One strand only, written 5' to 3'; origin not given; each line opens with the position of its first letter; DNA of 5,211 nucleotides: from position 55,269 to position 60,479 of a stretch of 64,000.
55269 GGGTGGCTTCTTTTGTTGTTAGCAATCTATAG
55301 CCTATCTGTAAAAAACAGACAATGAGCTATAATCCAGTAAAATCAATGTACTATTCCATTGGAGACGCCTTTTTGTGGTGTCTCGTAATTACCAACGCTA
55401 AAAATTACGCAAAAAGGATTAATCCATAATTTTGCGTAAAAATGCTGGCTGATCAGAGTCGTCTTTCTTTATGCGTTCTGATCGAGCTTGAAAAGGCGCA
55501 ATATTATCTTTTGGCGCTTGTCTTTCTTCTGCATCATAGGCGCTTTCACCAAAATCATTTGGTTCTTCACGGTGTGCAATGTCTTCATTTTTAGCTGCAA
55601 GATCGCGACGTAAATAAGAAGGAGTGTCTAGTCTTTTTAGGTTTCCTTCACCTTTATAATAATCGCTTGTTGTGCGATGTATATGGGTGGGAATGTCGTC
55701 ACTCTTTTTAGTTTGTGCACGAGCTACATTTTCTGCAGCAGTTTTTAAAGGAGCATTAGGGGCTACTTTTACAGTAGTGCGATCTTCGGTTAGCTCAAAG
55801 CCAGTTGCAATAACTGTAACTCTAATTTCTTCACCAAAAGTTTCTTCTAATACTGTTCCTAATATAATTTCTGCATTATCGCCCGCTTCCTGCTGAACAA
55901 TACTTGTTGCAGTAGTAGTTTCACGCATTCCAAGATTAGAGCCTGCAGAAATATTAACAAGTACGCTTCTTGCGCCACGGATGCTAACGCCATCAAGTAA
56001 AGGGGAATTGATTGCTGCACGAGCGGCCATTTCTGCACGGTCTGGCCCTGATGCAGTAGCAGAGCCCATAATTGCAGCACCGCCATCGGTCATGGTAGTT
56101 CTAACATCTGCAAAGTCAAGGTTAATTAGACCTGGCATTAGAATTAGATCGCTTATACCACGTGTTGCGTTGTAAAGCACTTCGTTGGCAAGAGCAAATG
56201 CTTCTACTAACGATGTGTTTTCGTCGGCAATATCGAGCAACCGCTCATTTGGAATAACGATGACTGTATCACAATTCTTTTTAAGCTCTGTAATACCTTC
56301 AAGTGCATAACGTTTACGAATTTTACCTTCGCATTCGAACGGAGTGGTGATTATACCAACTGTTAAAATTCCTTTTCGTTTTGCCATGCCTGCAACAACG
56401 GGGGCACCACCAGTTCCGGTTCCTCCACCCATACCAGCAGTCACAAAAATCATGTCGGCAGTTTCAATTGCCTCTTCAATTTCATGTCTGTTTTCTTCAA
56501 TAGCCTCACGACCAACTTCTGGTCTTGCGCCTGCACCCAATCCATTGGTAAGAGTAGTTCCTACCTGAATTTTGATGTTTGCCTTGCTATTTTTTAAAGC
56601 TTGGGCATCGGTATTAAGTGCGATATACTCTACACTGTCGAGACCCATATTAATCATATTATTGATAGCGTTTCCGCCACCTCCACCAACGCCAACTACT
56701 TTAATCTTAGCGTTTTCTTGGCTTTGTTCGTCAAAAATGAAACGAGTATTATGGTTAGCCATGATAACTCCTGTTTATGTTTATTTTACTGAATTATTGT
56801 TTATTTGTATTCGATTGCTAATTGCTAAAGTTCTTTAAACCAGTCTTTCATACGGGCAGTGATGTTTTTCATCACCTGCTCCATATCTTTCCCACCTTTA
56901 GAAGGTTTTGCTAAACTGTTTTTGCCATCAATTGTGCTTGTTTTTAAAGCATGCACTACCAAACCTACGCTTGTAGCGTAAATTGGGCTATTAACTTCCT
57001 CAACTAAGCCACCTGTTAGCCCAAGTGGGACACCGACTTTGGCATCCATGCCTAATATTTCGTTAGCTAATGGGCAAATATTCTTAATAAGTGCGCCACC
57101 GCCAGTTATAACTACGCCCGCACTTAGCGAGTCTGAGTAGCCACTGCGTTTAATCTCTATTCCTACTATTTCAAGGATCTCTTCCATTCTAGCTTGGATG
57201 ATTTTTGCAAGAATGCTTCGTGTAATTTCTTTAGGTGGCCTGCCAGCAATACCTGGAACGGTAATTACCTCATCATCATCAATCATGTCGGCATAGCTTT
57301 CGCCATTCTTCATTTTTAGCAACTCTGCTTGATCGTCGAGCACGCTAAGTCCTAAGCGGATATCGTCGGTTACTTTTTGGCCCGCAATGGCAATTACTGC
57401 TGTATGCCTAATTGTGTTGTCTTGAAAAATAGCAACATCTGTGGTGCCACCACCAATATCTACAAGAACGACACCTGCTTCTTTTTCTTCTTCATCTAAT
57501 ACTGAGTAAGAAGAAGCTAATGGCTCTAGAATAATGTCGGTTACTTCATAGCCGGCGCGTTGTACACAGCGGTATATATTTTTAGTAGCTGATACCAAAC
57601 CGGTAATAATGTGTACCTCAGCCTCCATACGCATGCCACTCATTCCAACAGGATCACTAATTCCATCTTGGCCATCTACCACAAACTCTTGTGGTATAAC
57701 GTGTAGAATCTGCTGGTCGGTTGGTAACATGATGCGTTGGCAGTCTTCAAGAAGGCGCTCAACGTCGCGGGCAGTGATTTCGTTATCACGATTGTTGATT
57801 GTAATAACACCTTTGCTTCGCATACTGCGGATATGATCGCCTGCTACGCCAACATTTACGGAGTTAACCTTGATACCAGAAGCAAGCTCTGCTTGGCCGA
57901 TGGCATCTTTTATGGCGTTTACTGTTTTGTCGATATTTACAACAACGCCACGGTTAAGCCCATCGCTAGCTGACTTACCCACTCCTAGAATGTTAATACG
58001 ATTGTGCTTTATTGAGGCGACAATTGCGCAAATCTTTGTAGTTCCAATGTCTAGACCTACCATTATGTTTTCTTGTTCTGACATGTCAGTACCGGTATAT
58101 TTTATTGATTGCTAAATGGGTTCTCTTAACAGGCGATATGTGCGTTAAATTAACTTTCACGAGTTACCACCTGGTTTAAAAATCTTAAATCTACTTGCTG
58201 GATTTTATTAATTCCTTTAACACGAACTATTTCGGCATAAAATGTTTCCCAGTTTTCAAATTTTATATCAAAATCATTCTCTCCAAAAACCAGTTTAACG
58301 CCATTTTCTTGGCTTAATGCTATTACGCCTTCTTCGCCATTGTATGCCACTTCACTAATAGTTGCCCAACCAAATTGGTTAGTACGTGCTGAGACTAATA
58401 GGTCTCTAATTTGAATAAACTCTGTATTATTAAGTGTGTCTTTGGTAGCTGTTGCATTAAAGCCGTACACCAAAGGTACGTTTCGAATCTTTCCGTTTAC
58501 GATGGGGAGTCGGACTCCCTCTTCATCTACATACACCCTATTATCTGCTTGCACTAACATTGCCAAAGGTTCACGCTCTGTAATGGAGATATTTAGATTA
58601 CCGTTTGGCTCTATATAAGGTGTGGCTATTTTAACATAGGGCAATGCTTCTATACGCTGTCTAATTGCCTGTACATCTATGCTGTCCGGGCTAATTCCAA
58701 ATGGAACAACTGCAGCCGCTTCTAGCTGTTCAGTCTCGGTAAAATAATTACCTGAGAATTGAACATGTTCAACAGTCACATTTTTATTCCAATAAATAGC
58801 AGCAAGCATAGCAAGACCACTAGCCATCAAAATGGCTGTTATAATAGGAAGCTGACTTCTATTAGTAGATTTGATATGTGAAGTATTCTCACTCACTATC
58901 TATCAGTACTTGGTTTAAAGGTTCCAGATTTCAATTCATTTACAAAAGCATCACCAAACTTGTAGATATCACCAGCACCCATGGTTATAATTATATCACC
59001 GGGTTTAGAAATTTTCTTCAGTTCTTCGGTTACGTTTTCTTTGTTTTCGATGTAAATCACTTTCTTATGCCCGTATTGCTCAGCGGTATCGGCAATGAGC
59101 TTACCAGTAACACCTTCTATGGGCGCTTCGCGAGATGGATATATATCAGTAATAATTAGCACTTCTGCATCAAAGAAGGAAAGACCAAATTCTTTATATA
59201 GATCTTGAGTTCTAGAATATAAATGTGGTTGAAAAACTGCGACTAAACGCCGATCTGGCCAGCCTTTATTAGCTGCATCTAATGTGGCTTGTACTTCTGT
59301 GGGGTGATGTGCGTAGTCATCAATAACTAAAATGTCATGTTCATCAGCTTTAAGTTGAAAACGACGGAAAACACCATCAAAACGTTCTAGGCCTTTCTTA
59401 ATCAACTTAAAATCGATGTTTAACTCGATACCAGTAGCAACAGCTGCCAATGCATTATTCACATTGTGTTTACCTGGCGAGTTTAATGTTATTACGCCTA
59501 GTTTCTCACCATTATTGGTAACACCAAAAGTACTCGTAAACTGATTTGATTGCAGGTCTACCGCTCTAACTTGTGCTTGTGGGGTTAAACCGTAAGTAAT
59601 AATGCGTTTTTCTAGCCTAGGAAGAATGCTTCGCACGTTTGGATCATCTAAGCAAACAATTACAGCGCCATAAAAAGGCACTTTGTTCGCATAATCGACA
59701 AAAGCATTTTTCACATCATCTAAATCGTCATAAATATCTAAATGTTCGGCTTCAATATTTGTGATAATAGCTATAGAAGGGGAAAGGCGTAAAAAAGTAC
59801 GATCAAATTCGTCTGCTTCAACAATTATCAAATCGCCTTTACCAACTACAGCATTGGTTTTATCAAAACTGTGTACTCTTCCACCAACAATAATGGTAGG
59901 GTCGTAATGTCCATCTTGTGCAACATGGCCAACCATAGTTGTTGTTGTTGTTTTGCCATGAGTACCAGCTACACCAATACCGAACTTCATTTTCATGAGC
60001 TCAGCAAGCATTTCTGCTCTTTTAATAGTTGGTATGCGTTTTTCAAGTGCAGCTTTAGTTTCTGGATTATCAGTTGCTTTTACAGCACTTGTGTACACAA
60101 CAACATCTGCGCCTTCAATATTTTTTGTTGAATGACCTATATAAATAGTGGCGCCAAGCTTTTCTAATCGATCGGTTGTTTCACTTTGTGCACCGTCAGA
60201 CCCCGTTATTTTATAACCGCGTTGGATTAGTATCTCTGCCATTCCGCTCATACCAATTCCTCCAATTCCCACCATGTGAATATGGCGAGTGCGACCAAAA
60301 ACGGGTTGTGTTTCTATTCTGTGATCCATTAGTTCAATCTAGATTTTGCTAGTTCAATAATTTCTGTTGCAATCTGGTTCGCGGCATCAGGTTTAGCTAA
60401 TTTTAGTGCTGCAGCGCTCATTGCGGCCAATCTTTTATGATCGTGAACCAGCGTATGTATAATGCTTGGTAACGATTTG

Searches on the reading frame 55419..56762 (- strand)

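Call 64: search_protein_families(library=pfam, proteins=[window:55419-56762:-], max_evalue=0.0001)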
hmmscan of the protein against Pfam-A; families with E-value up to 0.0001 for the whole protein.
window:55419-56762:- (447 aa): 2 families
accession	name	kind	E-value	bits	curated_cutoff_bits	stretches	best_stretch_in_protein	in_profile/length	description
PF00091.31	Tubulin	-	6.5e-51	173.8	33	1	19-179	1-189/190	Tubulin/FtsZ family, GTPase domain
PF12327.13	FtsZ_C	-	9.4e-29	100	27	1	228-323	1-95/95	FtsZ family, C-terminal domain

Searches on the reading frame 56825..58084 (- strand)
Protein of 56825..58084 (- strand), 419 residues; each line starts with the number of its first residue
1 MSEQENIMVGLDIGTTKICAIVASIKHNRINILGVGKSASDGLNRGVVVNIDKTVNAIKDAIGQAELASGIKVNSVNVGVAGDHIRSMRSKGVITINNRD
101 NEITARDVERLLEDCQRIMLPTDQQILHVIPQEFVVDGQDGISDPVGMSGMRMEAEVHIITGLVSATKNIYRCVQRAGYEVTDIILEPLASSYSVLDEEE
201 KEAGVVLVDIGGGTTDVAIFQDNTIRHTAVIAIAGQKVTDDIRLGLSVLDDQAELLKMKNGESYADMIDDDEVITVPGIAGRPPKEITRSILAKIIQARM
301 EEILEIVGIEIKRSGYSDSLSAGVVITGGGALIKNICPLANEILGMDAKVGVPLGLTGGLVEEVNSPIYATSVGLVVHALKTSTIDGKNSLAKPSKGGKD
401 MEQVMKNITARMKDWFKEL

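Call 64: search_protein_families(library=pfam, proteins=[window:56825-58084:-], max_evalue=0.0001)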
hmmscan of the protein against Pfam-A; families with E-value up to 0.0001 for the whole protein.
window:56825-58084:- (419 aa): 5 families
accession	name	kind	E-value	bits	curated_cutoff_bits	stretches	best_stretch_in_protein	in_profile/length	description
PF14450.12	FtsA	-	4.4e-40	137.4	31.8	2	206-374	1-127/127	Cell division protein FtsA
PF02491.25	SHS2_FTSA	-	1.1e-31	109.4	25.4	1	82-161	1-79/79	SHS2 domain inserted in FTSA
PF06723.19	MreB_Mbl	-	1.1e-10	41.3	27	1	170-350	112-303/327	MreB/Mbl protein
PF06277.17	EutA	-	6.6e-06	25.7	27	1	199-242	139-182/475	Ethanolamine utilisation protein EutA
PF11104.14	PilM_2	-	8.9e-06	25.3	27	0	193-260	170-237/340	Type IV pilus assembly protein PilM;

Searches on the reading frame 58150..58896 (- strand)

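Call 64: search_protein_families(library=pfam, proteins=[window:58150-58896:-], max_evalue=0.0001)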
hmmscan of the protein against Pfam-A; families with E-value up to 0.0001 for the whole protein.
window:58150-58896:- (248 aa): 2 families
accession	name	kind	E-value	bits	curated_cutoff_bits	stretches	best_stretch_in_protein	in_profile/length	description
PF08478.15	POTRA_1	-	4.5e-08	33.7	23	1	41-108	2-69/69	POTRA domain, FtsQ-type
PF03799.20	FtsQ_DivIB_C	-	3.3e-07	31.6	21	1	115-238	3-114/114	Cell division protein FtsQ/DivIB, C-terminal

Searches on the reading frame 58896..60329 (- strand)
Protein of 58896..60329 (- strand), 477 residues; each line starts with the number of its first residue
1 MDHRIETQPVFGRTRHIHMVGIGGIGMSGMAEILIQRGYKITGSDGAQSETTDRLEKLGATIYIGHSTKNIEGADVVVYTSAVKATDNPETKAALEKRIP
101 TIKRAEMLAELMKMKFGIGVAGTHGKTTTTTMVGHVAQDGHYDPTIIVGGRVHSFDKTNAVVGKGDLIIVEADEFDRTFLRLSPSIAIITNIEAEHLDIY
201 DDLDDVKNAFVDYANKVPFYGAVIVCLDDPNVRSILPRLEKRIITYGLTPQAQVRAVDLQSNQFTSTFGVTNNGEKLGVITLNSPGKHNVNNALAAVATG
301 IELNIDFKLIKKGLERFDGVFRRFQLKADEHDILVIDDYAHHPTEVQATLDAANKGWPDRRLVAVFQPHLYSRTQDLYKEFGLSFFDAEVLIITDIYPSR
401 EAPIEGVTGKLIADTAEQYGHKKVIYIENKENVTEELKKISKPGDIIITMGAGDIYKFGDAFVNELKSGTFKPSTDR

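Call 64: search_protein_families(library=pfam, proteins=[window:58896-60329:-], max_evalue=0.0001)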
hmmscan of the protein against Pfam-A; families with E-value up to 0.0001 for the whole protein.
window:58896-60329:- (477 aa): 3 families
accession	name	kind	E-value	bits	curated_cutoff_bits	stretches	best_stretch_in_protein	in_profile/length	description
PF01225.30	Mur_ligase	-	1.9e-30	105.5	21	1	16-114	1-93/95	Mur ligase family, catalytic domain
PF08245.18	Mur_ligase_M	-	1e-27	97.9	24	1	120-299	1-199/200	Mur ligase middle domain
PF02875.26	Mur_ligase_C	-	1.2e-23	84.7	28.4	1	322-453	1-127/127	Mur ligase, glutamate ligase domain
